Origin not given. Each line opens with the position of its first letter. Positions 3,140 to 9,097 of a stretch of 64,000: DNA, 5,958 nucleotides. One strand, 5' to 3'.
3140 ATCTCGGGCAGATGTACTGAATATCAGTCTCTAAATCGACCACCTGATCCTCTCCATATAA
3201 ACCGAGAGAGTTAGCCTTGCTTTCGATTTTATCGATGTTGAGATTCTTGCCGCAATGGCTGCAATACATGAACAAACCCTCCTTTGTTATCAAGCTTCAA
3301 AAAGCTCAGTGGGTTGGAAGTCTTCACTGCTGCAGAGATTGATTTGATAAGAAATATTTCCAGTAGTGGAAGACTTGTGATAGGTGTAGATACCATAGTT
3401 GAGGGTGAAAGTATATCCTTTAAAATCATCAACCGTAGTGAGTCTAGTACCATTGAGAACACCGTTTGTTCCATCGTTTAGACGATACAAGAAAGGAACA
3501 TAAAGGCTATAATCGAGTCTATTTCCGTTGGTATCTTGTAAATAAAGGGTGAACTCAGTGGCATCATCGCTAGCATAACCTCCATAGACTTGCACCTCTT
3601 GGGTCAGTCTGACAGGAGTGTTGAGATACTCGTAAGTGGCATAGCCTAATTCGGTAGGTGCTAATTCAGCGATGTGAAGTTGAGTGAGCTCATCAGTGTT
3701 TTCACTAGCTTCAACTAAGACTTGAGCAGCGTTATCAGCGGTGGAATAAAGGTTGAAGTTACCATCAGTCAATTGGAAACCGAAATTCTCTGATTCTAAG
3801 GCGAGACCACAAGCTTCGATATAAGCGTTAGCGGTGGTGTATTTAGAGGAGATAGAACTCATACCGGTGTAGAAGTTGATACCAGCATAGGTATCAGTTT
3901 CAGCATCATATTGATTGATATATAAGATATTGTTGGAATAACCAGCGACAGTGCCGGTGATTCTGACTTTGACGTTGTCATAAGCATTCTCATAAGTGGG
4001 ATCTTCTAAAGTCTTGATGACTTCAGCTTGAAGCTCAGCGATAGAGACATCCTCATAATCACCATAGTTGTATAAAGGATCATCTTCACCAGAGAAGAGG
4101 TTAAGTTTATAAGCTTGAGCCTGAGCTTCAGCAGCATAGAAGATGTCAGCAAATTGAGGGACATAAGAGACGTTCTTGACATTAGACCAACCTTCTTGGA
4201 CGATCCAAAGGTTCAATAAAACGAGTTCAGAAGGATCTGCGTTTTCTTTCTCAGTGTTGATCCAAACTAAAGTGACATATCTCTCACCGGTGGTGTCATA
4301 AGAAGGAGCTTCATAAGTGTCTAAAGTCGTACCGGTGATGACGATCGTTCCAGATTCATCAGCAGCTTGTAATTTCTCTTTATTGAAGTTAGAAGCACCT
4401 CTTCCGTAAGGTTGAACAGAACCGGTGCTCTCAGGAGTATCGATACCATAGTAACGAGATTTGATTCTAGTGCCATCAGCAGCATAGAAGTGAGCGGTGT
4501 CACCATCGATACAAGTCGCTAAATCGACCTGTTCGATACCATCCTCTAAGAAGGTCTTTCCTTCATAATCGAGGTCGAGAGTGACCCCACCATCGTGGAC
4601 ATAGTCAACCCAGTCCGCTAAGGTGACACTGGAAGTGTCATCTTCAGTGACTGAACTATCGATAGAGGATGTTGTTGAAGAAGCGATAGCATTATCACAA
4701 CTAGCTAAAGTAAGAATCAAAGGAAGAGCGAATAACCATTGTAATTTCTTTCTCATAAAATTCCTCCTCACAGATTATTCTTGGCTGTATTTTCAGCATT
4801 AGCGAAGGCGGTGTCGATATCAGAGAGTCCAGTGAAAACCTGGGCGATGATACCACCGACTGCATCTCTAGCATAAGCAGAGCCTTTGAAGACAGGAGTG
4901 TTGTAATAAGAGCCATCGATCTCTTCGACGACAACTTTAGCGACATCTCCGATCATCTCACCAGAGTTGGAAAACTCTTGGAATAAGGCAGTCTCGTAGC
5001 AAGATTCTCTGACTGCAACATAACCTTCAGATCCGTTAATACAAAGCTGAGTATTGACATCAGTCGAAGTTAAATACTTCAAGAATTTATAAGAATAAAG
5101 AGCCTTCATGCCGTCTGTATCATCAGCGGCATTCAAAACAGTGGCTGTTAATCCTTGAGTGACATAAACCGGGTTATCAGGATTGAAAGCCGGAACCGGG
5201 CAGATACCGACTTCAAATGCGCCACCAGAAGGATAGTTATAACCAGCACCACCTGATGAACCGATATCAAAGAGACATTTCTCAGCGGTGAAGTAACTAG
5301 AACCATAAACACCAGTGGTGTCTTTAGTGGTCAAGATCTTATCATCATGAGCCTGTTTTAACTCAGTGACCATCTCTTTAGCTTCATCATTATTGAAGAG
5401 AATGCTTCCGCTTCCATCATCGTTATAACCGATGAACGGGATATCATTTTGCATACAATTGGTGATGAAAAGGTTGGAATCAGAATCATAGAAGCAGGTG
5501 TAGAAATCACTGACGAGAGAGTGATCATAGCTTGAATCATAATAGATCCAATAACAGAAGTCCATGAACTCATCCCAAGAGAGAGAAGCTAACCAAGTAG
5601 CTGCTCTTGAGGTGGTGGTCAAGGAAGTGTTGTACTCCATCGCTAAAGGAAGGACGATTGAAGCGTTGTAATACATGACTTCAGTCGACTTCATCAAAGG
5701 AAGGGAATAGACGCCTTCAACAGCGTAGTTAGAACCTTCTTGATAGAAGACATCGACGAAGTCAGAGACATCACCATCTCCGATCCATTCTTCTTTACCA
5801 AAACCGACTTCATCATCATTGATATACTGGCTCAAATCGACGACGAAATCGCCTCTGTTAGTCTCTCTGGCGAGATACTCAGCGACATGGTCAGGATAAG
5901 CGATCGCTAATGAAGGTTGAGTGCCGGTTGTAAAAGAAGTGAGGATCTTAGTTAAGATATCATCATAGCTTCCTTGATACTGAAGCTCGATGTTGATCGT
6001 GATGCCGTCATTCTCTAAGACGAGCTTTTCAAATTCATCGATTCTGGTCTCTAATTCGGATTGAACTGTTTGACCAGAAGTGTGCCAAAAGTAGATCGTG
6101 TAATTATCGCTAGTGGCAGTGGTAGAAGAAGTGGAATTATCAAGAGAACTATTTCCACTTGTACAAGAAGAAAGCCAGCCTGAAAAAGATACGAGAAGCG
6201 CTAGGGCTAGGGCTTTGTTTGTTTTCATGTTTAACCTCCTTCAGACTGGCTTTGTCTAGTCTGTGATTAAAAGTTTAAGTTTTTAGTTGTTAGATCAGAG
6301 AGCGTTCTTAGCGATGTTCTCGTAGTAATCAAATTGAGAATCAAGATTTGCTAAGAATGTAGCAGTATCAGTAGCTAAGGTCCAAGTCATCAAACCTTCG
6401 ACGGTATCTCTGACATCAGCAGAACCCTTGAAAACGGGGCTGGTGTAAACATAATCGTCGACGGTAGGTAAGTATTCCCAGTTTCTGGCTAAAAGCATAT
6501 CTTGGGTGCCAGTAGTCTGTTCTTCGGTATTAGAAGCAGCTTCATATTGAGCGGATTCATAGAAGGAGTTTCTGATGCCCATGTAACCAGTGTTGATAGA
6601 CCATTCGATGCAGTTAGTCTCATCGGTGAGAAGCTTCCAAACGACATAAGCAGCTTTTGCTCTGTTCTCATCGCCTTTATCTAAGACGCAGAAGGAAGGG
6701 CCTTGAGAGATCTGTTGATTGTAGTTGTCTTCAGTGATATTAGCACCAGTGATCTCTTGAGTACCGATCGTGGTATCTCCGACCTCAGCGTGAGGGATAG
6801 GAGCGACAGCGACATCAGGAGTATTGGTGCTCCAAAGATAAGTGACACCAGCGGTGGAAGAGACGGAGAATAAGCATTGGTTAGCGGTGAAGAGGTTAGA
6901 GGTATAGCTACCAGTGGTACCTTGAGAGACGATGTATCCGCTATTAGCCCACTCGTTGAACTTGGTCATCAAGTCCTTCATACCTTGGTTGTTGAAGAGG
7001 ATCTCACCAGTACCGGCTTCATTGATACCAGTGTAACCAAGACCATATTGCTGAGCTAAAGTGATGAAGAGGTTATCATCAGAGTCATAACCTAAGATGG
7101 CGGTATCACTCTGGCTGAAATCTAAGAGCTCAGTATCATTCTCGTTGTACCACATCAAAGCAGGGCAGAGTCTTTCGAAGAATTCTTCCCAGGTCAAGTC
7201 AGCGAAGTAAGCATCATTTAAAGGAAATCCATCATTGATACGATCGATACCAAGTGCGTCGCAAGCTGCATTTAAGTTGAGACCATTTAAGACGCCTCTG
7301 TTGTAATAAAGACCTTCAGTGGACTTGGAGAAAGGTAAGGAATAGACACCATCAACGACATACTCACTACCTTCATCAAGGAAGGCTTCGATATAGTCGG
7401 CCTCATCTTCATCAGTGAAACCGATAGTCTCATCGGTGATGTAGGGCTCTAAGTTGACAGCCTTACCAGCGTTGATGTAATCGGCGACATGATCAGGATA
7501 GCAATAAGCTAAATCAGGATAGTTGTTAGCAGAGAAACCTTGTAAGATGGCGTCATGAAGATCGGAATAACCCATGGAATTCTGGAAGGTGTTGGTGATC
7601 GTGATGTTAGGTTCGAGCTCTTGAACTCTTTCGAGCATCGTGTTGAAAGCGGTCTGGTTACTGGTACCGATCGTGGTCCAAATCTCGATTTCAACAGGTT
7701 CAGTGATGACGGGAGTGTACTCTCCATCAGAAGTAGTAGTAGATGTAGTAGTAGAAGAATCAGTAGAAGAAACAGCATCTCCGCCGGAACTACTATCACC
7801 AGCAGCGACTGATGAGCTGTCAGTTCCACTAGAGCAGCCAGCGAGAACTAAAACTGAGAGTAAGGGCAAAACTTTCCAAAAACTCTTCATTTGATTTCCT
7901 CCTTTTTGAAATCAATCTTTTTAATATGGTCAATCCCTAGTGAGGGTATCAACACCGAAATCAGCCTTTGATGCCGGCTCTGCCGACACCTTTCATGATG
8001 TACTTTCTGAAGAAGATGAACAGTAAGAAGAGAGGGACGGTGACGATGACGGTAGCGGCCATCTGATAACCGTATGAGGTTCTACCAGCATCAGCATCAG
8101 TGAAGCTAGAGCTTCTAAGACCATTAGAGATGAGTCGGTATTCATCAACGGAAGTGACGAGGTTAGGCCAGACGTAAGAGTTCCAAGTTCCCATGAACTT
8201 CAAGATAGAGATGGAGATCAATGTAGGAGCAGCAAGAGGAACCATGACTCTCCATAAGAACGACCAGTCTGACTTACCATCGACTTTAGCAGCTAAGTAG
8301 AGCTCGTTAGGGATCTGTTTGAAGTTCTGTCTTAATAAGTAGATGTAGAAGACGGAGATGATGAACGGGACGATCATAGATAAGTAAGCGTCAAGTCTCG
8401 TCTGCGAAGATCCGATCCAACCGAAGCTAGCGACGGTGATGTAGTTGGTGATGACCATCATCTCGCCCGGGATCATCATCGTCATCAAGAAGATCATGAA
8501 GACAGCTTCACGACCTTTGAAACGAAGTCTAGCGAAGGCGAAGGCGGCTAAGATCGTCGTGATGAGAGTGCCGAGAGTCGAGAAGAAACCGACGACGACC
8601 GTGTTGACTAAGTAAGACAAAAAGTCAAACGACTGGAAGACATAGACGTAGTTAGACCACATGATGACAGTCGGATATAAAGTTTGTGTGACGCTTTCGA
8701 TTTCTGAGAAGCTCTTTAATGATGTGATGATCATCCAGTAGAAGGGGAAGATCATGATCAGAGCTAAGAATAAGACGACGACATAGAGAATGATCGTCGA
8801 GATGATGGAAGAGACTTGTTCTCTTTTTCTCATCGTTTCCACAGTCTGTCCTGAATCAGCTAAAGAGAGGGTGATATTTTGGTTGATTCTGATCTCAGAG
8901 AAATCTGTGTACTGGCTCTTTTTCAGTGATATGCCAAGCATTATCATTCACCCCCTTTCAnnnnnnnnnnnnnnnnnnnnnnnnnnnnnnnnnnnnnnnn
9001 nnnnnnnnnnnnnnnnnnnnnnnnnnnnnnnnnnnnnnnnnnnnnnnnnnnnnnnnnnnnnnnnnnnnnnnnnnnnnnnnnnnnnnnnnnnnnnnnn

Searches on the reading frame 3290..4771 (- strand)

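Call 13: search_protein_families(library=pfam, proteins=[window:3290-4771:-], max_evalue=0.001)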
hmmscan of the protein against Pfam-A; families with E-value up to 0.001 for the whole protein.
window:3290-4771:- (493 aa): 1 family
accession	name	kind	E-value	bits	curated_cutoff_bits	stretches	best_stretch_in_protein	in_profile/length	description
PF00565.23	SNase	-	7.7e-07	30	21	1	106-227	3-106/107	Staphylococcal nuclease homologue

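Call 53: search_protein_families(library=ncbifam, proteins=[window:3290-4771:-], max_evalue=0.001)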
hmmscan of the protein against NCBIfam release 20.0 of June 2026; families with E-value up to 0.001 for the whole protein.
window:3290-4771:- (493 aa): 1 family
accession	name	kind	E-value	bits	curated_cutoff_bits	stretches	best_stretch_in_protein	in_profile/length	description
NF047694.1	TnucaseNucIStaph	equivalog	9.8e-13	48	250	1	68-227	33-175/175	thermonuclease NucI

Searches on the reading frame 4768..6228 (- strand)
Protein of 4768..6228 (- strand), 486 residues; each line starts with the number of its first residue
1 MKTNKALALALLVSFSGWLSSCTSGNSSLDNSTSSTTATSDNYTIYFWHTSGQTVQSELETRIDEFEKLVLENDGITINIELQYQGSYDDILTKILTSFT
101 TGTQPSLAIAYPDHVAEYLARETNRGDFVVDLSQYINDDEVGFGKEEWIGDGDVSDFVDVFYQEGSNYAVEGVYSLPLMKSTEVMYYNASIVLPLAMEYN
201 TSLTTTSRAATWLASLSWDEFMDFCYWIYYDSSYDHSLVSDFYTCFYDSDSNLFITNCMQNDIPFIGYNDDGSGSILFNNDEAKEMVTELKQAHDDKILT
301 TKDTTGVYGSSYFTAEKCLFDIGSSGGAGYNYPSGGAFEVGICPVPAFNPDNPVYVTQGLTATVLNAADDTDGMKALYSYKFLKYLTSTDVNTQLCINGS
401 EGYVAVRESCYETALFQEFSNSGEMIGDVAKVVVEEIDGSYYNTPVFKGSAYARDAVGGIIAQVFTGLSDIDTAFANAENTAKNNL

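Call 13: search_protein_families(library=pfam, proteins=[window:4768-6228:-], max_evalue=0.001)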
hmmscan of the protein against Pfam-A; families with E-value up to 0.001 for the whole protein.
window:4768-6228:- (486 aa): 1 family
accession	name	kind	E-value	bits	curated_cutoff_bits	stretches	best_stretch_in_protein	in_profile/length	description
PF13416.11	SBP_bac_8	-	2.5e-16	60.8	27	1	62-418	2-273/279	Bacterial extracellular solute-binding protein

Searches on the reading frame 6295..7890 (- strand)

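Call 13: search_protein_families(library=pfam, proteins=[window:6295-7890:-], max_evalue=0.001)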
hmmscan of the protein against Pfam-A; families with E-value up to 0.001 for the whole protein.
window:6295-7890:- (531 aa): 3 families
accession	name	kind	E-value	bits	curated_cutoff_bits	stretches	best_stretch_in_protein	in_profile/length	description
PF13416.11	SBP_bac_8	-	1.1e-20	75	27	1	101-453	15-275/279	Bacterial extracellular solute-binding protein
PF01547.30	SBP_bac_1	-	1.5e-17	65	26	1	80-376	8-277/307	Bacterial extracellular solute-binding protein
PF03305.18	Lipoprotein_X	-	9.1e-05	22.8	25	1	261-352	77-162/182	Mycoplasma MG185/MG260 protein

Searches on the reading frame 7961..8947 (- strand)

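Call 13: search_protein_families(library=pfam, proteins=[window:7961-8947:-], max_evalue=0.001)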
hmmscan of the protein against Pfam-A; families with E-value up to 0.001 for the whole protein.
window:7961-8947:- (328 aa): 1 family
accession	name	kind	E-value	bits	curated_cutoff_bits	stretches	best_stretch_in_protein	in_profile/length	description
PF00528.27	BPD_transp_1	-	2.3e-15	57.2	26.4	1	132-321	6-182/184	Binding-protein-dependent transport system inner membrane component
